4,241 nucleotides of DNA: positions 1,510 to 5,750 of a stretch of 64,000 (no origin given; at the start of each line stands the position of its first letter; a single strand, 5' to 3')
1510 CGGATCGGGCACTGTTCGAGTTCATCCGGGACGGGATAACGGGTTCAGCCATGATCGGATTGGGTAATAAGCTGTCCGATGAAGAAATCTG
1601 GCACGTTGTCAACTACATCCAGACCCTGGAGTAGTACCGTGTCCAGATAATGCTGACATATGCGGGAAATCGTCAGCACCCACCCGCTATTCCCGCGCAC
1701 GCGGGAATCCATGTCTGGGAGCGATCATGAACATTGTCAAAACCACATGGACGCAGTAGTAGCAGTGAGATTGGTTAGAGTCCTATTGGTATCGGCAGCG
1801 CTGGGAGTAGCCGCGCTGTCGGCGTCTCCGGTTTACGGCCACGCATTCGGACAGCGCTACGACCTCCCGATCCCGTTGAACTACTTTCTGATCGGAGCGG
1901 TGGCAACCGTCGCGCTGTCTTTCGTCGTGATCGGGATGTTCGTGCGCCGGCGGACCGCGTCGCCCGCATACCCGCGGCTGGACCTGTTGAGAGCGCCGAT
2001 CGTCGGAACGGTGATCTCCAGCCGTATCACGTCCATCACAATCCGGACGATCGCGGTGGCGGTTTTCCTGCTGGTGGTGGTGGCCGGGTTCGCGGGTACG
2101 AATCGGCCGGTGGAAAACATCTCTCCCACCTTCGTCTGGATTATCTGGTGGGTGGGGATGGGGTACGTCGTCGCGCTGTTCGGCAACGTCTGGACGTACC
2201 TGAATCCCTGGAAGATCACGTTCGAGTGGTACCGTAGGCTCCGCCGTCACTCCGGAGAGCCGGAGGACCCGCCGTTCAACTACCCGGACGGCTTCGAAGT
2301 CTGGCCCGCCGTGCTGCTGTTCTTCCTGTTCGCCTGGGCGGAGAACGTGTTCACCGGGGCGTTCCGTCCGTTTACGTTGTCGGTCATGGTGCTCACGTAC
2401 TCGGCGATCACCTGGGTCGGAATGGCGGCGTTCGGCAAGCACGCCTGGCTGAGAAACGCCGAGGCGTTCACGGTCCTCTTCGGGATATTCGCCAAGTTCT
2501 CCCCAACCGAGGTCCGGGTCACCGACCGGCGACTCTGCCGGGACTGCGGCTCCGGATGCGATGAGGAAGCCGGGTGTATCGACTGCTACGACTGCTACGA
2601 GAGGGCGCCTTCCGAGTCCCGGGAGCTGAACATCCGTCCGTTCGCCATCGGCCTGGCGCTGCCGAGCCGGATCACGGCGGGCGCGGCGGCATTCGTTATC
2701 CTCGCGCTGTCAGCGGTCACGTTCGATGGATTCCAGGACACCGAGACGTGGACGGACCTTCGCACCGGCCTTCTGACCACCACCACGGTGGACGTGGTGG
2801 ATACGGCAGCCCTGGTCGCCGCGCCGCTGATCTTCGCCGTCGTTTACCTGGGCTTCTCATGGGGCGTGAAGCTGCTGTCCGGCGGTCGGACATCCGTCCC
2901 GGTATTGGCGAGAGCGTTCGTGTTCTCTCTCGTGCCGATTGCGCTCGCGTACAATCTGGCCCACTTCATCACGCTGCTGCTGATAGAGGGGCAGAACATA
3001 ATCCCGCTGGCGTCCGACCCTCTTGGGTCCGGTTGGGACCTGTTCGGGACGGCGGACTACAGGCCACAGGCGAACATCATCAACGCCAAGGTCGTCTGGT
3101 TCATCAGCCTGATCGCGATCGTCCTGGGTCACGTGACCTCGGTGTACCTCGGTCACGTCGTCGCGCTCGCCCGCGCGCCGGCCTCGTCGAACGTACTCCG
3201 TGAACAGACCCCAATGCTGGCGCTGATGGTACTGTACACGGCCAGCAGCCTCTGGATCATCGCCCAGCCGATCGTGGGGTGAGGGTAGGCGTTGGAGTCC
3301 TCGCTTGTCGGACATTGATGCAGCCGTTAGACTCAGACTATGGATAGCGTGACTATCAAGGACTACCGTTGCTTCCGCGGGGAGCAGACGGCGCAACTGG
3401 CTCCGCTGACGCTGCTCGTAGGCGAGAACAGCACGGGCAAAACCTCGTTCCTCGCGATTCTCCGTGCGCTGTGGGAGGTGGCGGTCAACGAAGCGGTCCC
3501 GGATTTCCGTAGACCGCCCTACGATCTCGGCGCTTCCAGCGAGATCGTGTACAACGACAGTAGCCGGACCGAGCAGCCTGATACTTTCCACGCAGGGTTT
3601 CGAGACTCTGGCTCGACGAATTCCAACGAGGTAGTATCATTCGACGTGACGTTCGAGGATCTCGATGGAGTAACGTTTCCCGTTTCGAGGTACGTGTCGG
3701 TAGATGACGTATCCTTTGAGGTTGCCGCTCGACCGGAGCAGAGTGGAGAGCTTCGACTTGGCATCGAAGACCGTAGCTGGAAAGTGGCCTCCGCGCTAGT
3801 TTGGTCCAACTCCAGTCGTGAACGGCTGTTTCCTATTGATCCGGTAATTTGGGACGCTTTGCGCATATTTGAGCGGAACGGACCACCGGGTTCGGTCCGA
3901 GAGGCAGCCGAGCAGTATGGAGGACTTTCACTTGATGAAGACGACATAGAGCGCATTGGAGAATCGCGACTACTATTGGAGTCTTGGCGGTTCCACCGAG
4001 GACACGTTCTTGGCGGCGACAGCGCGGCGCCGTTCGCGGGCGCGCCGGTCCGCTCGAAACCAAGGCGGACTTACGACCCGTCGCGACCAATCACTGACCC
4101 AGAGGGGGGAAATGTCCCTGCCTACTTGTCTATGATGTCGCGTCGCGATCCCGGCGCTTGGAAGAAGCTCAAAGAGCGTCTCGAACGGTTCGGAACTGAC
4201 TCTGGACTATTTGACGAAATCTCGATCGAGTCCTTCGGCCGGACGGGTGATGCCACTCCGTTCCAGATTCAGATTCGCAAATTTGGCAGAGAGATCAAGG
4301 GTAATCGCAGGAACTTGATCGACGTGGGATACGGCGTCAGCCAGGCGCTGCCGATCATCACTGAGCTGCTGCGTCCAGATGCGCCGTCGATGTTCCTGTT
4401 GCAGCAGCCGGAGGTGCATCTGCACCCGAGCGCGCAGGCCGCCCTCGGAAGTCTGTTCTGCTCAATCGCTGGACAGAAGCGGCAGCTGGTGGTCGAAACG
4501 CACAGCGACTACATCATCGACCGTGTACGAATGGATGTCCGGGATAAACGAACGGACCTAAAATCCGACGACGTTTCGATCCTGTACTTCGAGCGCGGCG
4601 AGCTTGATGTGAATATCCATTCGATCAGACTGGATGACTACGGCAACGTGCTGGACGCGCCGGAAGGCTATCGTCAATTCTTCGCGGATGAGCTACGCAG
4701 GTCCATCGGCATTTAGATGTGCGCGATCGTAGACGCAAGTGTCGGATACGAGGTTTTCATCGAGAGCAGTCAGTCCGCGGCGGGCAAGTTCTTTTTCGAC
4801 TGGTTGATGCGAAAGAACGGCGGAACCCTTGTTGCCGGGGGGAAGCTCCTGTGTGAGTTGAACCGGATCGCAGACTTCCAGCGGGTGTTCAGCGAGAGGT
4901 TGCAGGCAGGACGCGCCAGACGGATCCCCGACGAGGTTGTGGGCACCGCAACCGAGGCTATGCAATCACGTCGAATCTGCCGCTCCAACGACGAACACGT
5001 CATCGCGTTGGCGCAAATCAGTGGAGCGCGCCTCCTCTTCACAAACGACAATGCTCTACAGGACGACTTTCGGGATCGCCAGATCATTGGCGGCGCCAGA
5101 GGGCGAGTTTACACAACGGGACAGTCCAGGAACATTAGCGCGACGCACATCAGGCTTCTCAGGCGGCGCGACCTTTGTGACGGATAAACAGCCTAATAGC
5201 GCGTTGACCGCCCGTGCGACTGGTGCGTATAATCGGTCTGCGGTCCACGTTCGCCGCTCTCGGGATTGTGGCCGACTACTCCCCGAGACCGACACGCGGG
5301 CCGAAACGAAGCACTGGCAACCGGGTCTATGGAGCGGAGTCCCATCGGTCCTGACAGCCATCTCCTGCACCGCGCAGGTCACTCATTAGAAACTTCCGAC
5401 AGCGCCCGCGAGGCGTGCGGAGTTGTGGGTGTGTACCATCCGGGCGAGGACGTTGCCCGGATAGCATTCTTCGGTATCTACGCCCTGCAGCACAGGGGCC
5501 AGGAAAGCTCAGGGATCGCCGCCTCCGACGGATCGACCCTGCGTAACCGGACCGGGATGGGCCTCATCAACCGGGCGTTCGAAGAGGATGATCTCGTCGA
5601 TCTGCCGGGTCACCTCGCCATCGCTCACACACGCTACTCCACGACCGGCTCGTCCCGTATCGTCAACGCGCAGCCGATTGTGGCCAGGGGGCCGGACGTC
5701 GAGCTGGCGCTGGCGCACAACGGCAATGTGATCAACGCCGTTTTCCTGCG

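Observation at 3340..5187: Second ATPase-effector pair: ABC-type ATPase directly abutting a PIN-like nuclease gene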

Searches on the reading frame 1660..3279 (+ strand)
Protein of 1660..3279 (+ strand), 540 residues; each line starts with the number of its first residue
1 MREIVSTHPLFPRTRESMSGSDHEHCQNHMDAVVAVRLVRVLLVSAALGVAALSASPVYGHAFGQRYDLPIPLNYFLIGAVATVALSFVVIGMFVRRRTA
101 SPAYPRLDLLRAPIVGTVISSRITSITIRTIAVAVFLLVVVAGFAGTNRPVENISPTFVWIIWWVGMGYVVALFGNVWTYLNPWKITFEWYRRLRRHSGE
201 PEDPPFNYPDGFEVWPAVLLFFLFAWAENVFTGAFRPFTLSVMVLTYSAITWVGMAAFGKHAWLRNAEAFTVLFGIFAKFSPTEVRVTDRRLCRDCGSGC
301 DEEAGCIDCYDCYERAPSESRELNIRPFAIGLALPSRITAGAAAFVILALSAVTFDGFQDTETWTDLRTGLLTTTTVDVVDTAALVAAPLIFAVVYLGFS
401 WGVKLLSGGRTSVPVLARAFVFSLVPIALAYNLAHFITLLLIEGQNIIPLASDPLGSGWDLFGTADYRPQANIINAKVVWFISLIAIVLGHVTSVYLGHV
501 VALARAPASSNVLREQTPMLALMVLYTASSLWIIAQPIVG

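Call 63: search_protein_families(library=pfam, proteins=[window:1660-3279:+], max_evalue=0.01)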
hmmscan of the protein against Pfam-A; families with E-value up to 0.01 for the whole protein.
window:1660-3279:+ (540 aa): 0 families

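Call 77: find_related_loci(query=window:1660-3279:+, collection=metagenome_contigs, flank=6000)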
Query window:1660-3279:+ (540 aa) in metagenome_contigs; peptide patterns used: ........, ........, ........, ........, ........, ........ (x = any residue, [..] = any of these).
118 stretches matched a pattern; 88 encode a relative of the query (tblastn E <= 1e-3); the best 80 are kept; 80 distinct loci.
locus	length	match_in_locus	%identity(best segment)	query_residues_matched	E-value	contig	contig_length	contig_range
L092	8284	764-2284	60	40-540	0e+0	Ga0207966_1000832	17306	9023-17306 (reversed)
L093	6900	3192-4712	60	40-540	0e+0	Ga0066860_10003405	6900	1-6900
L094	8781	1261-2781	60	40-540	0e+0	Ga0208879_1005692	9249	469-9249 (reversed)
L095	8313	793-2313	60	40-540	0e+0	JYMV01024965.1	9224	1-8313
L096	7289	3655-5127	61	56-540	0e+0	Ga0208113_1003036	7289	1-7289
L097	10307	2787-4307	60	40-540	0e+0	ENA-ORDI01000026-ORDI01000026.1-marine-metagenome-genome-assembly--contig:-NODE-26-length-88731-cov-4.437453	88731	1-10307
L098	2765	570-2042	61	56-540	0e+0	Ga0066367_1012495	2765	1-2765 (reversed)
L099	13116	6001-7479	60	53-539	0e+0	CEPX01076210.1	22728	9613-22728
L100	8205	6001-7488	57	51-539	0e+0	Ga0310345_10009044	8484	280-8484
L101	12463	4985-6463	60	53-539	0e+0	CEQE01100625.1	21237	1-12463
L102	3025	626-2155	55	35-539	0e+0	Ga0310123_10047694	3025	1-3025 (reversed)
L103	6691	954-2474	55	38-539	0e+0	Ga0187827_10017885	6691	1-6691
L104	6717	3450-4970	55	38-539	0e+0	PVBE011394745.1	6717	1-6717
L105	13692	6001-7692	53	37-539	0e+0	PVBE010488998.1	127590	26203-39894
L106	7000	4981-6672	53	37-539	0e+0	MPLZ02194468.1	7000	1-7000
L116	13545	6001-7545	51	34-539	5e-156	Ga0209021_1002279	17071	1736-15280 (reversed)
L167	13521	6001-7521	46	44-539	9e-151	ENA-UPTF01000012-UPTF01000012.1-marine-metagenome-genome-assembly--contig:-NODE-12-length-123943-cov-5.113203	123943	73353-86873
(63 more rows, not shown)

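Call 82: search_protein_families(library=pfam, proteins=[L092:2342-3013:-, L092:3164-4036:-, L092:4312-5145:-, L092:5841-6239:+, L167:7652-9286:+, L167:9617-10705:+, L116:7588-8022:-, L116:7787-8113:+], max_evalue=0.001)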
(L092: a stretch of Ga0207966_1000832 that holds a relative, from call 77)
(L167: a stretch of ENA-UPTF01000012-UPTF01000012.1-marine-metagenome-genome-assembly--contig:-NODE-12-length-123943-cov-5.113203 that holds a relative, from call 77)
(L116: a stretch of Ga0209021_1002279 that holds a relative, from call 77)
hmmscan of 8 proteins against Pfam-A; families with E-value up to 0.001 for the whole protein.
L092:2342-3013:- (223 aa): 1 family
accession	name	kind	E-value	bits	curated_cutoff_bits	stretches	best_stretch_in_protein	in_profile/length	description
PF14114.12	DUF4286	-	5e-13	49.6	25.8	2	129-184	10-67/100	Domain of unknown function (DUF4286)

L092:3164-4036:- (290 aa): 2 families
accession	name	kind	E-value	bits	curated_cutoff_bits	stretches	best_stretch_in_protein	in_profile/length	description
PF07366.18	SnoaL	-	2.5e-20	73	28.4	1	4-129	2-126/126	SnoaL-like polyketide cyclase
PF12680.13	SnoaL_2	-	9.6e-20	71.5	27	1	7-114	2-100/102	SnoaL-like domain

L092:4312-5145:- (277 aa): 10 families
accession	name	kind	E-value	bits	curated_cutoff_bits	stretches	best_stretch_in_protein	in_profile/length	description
PF01370.27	Epimerase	-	4.2e-25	89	20.9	1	16-243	1-240/240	NAD dependent epimerase/dehydratase family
PF01073.25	3Beta_HSD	-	4.9e-18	65.6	22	1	17-171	1-162/280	3-beta hydroxysteroid dehydrogenase/isomerase family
PF07993.18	NAD_binding_4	-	3.5e-15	56.3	20.1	1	18-206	1-229/258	Male sterility protein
PF13460.12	NAD_binding_10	-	1.2e-11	45.3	27.2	1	20-167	1-132/184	NAD(P)H-binding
PF16363.11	GDP_Man_Dehyd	-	2.9e-08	34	27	1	17-214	1-216/332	GDP-mannose 4,6 dehydratase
PF04321.23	RmlD_sub_bind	-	1.5e-07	31.3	27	1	14-188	1-155/287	RmlD substrate binding domain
PF05368.20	NmrA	-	8.8e-07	29.2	27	1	15-90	4-78/298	NmrA-like family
PF08659.16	KR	-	8.8e-05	22.9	22.6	1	16-92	3-92/180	KR domain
PF02719.21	Polysacc_synt_2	-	0.00011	21.9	20.2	1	16-131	1-129/293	Polysaccharide biosynthesis protein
PF00106.31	adh_short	-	0.00072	19.5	26.6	0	16-82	3-71/195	short chain dehydrogenase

L092:5841-6239:+ (133 aa): 0 families

L167:7652-9286:+ (545 aa): 3 families
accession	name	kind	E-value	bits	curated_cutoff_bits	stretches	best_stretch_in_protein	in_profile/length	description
PF07690.21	MFS_1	-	1.5e-59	202.1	33.4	1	38-434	1-346/347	Major Facilitator Superfamily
PF06609.19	TRI12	-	2.1e-18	66.5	23.2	1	50-450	61-473/599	Fungal trichothecene efflux pump (TRI12)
PF00083.30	Sugar_tr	-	1.7e-16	60.6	22.3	1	69-211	48-195/452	Sugar (and other) transporter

L167:9617-10705:+ (363 aa): 3 families
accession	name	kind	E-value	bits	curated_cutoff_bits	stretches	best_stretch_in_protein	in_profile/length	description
PF02317.23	Octopine_DH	-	2e-39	135.4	30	1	186-330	2-149/150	NAD/NADP octopine/nopaline dehydrogenase, alpha-helical domain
PF03807.23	F420_oxidored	-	2.4e-05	25.3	21.6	1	5-107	1-89/94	NADP oxidoreductase coenzyme F420-dependent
PF01210.29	NAD_Gly3P_dh_N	-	0.00047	20.6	23.1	1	5-108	1-101/158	NAD-dependent glycerol-3-phosphate dehydrogenase N-terminus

L116:7588-8022:- (144 aa): 1 family
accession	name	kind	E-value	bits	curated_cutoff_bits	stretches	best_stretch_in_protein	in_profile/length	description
PF01850.27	PIN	-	1e-13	52.4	23.6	1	6-127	1-112/120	PIN domain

L116:7787-8113:+ (109 aa): 0 families

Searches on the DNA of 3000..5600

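Call 84: search_rna_families(source=window, start=3000, end=5600, threshold=evalue, max_evalue=1)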
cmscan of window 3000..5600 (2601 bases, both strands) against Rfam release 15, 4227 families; matches with E-value up to 1: 0.
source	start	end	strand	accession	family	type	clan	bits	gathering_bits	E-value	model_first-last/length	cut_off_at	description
